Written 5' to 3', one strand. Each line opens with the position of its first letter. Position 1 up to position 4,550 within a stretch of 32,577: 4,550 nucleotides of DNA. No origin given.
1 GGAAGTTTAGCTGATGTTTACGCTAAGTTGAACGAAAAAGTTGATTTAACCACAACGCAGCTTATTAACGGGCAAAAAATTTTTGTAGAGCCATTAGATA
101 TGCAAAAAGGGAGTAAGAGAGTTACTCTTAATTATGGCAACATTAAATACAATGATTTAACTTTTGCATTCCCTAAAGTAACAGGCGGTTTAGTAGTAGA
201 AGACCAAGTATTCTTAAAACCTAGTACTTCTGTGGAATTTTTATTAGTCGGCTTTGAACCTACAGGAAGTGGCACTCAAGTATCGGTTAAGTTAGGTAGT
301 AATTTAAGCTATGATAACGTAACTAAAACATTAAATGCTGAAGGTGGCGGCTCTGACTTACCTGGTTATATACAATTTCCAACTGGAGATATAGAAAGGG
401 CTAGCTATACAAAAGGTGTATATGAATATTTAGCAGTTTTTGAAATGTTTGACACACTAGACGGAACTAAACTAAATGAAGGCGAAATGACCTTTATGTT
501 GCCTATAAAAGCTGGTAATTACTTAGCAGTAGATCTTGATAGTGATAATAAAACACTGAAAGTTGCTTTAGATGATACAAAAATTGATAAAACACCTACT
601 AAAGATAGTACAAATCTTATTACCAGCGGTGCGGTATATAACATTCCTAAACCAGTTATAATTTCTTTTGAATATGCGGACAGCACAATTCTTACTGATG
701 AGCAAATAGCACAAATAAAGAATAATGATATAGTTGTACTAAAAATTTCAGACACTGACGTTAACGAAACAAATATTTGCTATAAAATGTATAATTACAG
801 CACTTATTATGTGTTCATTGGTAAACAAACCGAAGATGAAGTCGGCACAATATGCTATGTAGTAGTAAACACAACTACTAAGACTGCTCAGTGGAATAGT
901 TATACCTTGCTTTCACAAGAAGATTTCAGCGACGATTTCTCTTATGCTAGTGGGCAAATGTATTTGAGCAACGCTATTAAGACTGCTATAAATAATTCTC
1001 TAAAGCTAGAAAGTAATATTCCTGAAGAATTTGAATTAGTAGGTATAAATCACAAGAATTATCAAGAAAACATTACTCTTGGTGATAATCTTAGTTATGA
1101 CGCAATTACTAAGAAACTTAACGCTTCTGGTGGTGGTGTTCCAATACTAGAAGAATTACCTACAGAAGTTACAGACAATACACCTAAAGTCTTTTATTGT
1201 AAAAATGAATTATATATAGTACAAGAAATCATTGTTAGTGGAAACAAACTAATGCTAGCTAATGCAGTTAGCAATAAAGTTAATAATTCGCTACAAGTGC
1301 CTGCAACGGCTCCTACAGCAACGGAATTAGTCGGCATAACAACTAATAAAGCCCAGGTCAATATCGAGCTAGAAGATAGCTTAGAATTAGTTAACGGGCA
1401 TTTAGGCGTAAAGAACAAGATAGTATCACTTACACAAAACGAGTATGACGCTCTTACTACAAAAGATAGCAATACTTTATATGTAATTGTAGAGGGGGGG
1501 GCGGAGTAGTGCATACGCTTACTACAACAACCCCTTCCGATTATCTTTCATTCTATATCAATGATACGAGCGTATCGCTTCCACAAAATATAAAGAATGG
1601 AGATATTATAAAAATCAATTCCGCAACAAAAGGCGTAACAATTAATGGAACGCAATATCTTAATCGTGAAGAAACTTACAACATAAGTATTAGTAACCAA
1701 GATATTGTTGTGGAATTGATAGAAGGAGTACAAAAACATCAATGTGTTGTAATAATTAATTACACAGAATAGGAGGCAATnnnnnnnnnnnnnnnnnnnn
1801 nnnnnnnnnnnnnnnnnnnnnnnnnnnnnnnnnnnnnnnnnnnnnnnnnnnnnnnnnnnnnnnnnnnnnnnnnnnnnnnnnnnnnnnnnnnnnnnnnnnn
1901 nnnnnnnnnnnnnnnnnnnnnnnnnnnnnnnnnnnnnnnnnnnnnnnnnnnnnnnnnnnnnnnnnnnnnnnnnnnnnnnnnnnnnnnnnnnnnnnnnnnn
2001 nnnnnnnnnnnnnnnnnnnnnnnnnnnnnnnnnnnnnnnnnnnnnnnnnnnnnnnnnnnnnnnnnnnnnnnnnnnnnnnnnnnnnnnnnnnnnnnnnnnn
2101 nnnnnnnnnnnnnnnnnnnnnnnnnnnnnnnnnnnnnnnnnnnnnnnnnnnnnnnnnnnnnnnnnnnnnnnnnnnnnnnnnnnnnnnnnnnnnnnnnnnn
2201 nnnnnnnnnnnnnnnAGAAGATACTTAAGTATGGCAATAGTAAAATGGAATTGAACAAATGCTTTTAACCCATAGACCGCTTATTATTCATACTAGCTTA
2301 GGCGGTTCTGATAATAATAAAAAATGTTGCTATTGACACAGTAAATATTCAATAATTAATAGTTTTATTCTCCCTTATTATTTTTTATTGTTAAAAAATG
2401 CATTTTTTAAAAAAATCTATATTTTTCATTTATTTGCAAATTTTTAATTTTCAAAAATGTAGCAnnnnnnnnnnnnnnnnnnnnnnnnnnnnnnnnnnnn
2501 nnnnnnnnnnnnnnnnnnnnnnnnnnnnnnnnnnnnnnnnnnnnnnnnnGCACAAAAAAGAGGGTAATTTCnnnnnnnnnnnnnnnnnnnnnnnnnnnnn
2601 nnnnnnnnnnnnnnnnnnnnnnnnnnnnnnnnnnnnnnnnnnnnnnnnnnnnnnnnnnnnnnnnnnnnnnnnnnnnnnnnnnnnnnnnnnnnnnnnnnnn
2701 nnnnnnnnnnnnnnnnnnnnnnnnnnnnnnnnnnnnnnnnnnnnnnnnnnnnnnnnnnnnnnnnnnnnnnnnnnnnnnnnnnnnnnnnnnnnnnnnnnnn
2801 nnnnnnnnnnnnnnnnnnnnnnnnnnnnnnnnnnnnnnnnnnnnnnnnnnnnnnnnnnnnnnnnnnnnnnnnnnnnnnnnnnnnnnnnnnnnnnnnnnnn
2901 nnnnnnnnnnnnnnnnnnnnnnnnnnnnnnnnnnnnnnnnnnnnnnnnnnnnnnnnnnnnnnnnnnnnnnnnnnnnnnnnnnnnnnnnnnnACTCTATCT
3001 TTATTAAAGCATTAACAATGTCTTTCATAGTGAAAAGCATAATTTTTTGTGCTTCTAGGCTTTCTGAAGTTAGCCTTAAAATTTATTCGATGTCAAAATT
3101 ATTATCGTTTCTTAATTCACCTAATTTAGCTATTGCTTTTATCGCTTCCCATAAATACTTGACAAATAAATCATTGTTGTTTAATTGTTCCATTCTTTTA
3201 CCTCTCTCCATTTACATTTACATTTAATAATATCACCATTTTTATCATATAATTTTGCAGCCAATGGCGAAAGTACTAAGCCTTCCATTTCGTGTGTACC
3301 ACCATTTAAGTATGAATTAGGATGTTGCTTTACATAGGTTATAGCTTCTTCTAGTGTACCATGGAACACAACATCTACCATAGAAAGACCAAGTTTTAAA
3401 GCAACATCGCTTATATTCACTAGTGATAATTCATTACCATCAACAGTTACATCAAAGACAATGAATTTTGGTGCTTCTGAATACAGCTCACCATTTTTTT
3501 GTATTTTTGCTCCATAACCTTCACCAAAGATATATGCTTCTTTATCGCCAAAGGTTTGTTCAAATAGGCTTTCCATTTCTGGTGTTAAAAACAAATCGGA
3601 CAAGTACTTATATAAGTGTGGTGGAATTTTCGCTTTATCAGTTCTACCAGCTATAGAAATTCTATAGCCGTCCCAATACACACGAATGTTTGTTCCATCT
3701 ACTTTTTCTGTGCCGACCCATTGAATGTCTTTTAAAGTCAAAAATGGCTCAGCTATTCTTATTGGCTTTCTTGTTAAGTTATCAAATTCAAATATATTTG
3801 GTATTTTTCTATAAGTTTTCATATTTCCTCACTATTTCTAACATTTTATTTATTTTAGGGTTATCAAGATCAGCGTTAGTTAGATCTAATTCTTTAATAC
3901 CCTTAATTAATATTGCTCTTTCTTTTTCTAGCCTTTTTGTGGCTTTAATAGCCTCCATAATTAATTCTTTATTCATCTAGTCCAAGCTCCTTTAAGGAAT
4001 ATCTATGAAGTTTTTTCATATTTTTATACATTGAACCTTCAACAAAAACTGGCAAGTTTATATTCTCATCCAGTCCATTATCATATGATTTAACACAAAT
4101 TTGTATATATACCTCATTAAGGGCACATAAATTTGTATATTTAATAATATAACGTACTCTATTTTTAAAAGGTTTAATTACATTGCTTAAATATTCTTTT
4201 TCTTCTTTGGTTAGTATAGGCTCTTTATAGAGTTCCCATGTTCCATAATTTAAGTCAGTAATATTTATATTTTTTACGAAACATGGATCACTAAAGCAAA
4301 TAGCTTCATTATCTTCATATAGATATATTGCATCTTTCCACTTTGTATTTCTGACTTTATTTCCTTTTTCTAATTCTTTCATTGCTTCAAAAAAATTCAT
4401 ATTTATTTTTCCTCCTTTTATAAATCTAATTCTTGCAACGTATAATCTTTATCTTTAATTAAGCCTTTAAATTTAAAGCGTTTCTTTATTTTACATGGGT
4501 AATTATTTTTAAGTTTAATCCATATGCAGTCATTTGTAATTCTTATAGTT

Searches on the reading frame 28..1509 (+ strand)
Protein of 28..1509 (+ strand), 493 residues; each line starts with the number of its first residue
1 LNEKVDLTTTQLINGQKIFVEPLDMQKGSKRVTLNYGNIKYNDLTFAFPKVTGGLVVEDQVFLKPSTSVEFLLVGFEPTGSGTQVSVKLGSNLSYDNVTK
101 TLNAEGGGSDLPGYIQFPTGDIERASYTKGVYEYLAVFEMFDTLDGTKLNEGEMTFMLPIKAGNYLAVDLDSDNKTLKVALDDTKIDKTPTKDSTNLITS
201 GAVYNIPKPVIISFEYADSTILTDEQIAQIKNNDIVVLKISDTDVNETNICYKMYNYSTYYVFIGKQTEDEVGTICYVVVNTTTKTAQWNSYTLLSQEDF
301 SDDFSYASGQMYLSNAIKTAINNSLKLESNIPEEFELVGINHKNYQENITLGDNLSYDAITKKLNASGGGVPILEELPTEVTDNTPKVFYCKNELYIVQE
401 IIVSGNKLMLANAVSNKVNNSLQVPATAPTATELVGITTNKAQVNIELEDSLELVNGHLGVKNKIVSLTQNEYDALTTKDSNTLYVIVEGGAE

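Call 23: search_protein_families(library=pfam, proteins=[window:28-1509:+], max_evalue=0.01)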
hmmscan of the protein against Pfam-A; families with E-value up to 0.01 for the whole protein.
window:28-1509:+ (493 aa): 2 families
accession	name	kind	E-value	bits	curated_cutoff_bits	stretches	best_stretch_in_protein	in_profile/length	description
PF24243.1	Phage_tail_C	-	3.3e-11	42.8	23.7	1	464-488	2-26/26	Phage tail tip domain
PF02680.19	DUF211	-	0.00087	19.9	22.1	0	7-61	24-78/89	Uncharacterized ArCR, COG1888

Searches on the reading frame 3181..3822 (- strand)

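Call 23: search_protein_families(library=pfam, proteins=[window:3181-3822:-], max_evalue=0.01)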
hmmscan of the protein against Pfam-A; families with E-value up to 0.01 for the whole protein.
window:3181-3822:- (213 aa): 1 family
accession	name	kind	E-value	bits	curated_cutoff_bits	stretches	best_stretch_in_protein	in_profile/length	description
PF09414.15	RNA_ligase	-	6.7e-14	52.8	27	1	34-201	2-170/171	RNA ligase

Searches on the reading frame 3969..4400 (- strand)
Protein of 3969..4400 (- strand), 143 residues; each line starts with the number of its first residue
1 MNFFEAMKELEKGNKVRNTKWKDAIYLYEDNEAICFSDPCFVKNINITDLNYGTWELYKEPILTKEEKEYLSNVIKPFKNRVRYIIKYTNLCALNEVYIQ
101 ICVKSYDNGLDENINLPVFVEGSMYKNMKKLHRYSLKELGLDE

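Call 23: search_protein_families(library=pfam, proteins=[window:3969-4400:-], max_evalue=0.01)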
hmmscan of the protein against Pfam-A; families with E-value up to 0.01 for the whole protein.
window:3969-4400:- (143 aa): 1 family
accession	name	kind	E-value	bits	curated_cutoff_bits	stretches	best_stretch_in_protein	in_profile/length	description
PF11195.14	Tad2-like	-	0.0026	18.7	25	1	1-32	1-32/73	Thoeris anti-defense 2-like domain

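Call 31: search_protein_families(library=phrogs, proteins=[window:3969-4400:-], max_evalue=0.001)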
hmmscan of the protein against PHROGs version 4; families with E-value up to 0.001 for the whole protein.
window:3969-4400:- (143 aa): 1 family
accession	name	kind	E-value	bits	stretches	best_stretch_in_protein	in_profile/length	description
phrog_6670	-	unknown function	1.3e-06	29.3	1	1-64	1-64/120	-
